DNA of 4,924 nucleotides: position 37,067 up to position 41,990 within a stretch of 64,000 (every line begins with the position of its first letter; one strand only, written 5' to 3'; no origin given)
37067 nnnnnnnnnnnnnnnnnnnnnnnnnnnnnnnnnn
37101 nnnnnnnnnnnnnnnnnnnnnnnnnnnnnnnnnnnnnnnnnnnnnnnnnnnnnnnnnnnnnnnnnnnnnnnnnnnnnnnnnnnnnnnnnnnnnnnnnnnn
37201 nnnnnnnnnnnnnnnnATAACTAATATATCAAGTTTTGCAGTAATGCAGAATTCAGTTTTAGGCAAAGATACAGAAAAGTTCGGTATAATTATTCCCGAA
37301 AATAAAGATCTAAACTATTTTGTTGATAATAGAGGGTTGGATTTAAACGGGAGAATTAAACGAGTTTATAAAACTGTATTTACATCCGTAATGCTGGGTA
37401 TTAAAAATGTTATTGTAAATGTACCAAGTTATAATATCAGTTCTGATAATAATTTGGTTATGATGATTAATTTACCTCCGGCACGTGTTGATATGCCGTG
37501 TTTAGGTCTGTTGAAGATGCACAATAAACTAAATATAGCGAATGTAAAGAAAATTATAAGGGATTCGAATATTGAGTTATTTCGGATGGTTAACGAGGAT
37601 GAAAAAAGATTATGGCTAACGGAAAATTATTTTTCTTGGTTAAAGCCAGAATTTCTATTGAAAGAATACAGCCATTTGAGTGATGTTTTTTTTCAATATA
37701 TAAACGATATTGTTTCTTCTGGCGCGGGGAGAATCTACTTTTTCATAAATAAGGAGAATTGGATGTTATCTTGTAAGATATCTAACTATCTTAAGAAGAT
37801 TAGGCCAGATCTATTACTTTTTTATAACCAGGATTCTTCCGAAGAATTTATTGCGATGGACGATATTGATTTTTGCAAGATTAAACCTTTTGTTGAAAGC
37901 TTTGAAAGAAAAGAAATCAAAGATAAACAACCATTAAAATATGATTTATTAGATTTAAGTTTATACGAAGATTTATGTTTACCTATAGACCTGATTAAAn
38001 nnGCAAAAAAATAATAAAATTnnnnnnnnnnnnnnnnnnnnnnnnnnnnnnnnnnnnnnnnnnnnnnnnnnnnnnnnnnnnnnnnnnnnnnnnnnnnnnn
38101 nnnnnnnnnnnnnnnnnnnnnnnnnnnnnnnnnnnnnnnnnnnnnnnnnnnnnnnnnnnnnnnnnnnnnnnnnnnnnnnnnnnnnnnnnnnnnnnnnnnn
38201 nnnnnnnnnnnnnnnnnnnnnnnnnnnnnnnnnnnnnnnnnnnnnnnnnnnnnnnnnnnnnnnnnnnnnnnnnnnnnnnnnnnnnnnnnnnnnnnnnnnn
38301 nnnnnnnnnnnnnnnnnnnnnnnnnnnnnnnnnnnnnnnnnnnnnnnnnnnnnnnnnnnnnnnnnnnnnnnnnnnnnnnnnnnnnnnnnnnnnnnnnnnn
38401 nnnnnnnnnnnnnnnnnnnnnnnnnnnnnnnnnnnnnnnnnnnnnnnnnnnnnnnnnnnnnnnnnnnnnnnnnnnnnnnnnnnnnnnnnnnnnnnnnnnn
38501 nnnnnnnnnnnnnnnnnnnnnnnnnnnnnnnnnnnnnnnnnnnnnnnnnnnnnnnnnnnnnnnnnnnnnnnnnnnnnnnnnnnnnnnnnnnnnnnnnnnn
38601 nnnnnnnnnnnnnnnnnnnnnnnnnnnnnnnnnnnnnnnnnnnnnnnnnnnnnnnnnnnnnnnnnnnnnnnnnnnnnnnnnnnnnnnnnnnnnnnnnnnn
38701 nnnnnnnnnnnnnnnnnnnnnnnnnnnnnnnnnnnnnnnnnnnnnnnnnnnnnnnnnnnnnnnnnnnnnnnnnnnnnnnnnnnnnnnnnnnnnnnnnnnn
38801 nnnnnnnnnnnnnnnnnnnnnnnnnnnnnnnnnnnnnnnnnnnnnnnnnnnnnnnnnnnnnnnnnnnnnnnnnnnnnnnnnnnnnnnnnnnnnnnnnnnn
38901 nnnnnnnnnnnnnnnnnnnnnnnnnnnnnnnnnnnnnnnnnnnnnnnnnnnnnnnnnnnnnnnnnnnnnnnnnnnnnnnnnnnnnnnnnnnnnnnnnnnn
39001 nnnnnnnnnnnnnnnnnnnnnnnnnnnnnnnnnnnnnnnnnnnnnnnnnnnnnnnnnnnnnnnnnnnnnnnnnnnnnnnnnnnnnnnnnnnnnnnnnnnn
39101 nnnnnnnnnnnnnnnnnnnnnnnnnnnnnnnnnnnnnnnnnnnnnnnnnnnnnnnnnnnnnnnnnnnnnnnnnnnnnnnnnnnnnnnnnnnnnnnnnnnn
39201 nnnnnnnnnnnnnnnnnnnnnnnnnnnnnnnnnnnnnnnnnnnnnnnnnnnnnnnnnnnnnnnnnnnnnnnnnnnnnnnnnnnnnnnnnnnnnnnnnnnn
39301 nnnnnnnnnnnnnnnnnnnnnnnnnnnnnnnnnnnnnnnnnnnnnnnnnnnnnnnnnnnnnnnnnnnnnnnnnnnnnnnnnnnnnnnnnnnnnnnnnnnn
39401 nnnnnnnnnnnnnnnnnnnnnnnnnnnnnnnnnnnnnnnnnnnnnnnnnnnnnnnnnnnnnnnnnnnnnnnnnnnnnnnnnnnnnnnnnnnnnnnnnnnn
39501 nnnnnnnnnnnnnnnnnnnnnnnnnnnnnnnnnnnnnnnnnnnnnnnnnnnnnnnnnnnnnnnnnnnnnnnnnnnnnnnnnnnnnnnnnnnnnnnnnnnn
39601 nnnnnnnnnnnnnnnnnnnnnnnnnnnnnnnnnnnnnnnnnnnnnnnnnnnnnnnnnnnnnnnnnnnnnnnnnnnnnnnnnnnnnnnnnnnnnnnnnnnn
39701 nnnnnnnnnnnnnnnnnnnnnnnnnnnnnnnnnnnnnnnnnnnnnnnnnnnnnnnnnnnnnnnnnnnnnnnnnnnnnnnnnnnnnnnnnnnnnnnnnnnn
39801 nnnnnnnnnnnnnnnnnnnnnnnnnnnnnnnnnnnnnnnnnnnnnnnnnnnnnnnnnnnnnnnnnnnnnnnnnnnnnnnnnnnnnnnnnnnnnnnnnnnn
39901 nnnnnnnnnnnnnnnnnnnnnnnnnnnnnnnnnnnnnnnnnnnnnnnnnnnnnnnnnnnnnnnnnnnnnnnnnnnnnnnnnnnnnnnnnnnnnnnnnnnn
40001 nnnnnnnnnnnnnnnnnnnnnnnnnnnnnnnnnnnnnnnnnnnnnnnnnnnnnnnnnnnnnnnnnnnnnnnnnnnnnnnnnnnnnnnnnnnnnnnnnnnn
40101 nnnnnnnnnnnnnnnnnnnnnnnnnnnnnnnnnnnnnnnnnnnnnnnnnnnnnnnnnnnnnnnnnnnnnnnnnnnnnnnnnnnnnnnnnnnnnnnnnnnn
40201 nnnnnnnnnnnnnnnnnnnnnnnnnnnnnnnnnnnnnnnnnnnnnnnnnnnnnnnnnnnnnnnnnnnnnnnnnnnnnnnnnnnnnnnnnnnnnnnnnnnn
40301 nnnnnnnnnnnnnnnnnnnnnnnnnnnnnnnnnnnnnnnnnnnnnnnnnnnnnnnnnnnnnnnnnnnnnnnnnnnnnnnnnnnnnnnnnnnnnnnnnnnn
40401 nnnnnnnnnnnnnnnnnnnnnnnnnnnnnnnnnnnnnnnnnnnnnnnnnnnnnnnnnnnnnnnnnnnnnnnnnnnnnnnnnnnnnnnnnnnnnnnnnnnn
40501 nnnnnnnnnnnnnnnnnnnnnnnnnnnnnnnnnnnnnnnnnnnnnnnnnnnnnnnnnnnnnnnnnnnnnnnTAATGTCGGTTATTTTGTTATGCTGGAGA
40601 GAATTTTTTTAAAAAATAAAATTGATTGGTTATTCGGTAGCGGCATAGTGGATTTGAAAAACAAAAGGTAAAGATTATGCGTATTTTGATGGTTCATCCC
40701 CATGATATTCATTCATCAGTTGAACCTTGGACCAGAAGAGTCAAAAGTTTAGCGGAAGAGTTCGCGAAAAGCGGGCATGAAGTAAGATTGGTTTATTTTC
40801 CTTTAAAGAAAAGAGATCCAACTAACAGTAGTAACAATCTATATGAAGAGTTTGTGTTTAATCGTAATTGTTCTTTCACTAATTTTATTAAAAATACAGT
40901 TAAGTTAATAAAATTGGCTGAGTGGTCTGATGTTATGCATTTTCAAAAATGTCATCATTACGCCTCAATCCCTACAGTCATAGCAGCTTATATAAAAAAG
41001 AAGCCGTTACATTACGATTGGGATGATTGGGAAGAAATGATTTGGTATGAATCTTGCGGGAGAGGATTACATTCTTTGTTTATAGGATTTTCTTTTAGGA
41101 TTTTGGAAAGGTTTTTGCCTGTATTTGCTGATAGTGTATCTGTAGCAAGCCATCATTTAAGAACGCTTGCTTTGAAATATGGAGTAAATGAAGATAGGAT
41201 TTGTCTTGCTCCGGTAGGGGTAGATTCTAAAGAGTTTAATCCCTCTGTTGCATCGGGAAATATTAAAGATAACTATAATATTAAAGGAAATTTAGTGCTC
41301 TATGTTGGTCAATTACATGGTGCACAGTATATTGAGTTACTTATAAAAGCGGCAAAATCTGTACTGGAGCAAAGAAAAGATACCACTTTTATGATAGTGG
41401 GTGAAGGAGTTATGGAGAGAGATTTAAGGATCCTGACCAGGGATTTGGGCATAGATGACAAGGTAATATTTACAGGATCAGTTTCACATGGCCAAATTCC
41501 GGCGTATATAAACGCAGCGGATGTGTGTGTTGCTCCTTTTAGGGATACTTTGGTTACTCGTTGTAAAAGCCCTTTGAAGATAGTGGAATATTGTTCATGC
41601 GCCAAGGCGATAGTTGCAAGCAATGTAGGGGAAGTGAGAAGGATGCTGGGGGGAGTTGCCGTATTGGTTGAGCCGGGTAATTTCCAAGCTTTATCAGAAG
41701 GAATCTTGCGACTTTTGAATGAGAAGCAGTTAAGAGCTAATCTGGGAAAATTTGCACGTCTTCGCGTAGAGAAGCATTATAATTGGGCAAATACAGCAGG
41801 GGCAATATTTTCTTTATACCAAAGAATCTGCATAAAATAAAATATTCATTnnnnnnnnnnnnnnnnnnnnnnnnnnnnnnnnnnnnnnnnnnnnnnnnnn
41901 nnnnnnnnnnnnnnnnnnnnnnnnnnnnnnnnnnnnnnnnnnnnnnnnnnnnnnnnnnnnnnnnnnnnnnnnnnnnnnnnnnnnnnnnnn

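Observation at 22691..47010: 24-kb strictly co-directional glycan locus: ligase/polymerase-like, Glf-like, Wzm/Wzt, rSAM block, 2xGT2 + 3xGT4, WecA-like initiator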

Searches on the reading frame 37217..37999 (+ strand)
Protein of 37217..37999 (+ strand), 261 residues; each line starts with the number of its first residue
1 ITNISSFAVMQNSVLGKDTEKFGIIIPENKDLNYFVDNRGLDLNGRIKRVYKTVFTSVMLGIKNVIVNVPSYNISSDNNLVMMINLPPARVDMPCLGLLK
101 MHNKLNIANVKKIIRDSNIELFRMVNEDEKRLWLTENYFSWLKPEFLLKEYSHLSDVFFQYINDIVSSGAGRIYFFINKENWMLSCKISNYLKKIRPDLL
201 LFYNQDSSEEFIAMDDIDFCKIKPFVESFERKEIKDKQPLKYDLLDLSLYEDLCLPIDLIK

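Call 12: search_protein_families(library=pfam, proteins=[window:37217-37999:+], max_evalue=5)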
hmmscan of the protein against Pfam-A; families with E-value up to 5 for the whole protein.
seq(261 aa): 2 families
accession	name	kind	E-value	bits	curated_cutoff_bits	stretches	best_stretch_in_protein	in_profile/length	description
PF06719.19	AraC_N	-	0.1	12.6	24.2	1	46-98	16-74/150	AraC-type transcriptional regulator N-terminus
PF04762.18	Beta-prop_ELP1_1st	-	0.13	11.6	26.8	1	111-156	308-353/359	ELP1 first N-terminal beta-propeller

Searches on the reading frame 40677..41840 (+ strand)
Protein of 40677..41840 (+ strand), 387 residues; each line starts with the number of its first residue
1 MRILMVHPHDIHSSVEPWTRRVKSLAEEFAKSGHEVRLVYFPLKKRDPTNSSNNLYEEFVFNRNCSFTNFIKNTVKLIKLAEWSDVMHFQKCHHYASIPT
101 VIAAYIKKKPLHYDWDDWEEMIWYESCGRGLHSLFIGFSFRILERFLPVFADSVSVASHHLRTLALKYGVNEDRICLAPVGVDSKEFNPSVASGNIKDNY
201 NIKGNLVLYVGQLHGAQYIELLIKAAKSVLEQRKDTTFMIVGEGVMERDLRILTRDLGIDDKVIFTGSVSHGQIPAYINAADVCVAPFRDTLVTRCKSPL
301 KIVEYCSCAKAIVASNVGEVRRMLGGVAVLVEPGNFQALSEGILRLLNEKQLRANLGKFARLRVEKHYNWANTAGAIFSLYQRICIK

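Call 5: search_protein_families(library=pfam, proteins=[window:40677-41840:+], max_evalue=0.01)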
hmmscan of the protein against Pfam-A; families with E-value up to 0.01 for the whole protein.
window:40677-41840:+ (387 aa): 5 families
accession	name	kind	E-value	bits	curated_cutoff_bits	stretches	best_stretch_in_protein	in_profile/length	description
PF00534.26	Glycos_transf_1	-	2.2e-27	96.1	26.4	1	203-362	14-171/172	Glycosyl transferases group 1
PF13692.12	Glyco_trans_1_4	-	1.7e-26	93.6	27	1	205-348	2-141/142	Glycosyl transferases group 1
PF13439.12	Glyco_transf_4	-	1.2e-08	35.6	28.5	1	20-184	6-168/170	Glycosyltransferase Family 4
PF13524.12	Glyco_trans_1_2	-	3.9e-07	30.6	25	1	231-377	10-142/144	Glycosyl transferase-like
PF13579.12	Glyco_trans_4_4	-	1.5e-05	25.8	29.7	1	20-181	5-158/158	Glycosyl transferase 4-like domain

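Call 76: search_protein_families(library=ncbifam, proteins=[window:40677-41840:+], max_evalue=0.01)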
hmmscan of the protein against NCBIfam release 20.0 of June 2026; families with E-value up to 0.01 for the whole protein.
window:40677-41840:+ (387 aa): 25 families
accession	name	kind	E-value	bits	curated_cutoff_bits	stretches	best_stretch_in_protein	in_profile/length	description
TIGR04063.1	stp3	hypoth_equivalog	1.1e-33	116.7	442.05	1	141-384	148-395/397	TIGR04063 family PEP-CTERM/XrtA system glycosyltransferase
NF007640.0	PRK10307.1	subfamily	2.8e-24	85.8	276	1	143-372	164-395/411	WcaI family glycosyltransferase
TIGR03088.1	stp2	hypoth_equivalog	1.7e-19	70.1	409.05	1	141-383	127-372/374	TIGR03088 family PEP-CTERM/XrtA system glycosyltransferase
NF038298.1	EPS_HpsO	equivalog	2.4e-19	69.4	575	1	167-384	163-387/388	hormogonium polysaccharide biosynthesis glycosyltransferase HpsO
NF041876.1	EPS_EpsE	equivalog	2.2e-17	63.4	400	1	171-376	184-388/389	exopolysaccharide biosynthesis GT4 family glycosyltransferase EpsE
TIGR04157.1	glyco_rSAM_CFB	subfamily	1.5e-16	60.4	400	1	136-380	156-405/406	TIGR04157 family glycosyltransferase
TIGR03449.1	mycothiol_MshA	equivalog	3.9e-15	55.7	462.5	1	158-384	173-403/406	D-inositol-3-phosphate glycosyltransferase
NF047684.1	TeichurnBiosyTuaC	equivalog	8.2e-15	54.6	550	1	151-384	165-389/391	teichuronic acid biosynthesis protein TuaC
TIGR03999.1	thiol_BshA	equivalog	3.3e-14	52.6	273.7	1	25-384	21-373/375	N-acetyl-alpha-D-glucosaminyl L-malate synthase BshA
TIGR03087.1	stp1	hypoth_equivalog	9.5e-13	48.1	316.65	1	153-377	176-390/397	TIGR03087 family PEP-CTERM/XrtA system glycosyltransferase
NF047676.1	TeichurnBiosyTuaH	equivalog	3.3e-12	46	550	1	151-323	159-327/384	teichuronic acid biosynthesis protein TuaH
NF053787.1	GlcN_PG_synth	equivalog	1.1e-11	44.2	480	1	152-385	145-360/361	N-acetylglucosaminyl phosphatidylglycerol synthase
TIGR02149.1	glgA_Coryne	subfamily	2.7e-11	43.2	302.4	1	151-385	145-391/391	glycogen synthase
NF050056.1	ProtGlycPglH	equivalog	1.4e-10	40.9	600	1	188-374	164-343/354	GalNAc-alpha-(1->4)-GalNAc-alpha-(1->3)-diNAcBac-PP-undecaprenol alpha-1,4-N-acetyl-D-galactosaminyltransferase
NF050063.1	ProtGlycPglJ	equivalog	4.5e-10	39.3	500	1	197-367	187-350/363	N-acetylgalactosamine-N,N'-diacetylbacillosaminyl-diphospho-undecaprenol 4-alpha-N-acetylgalactosaminyltransferase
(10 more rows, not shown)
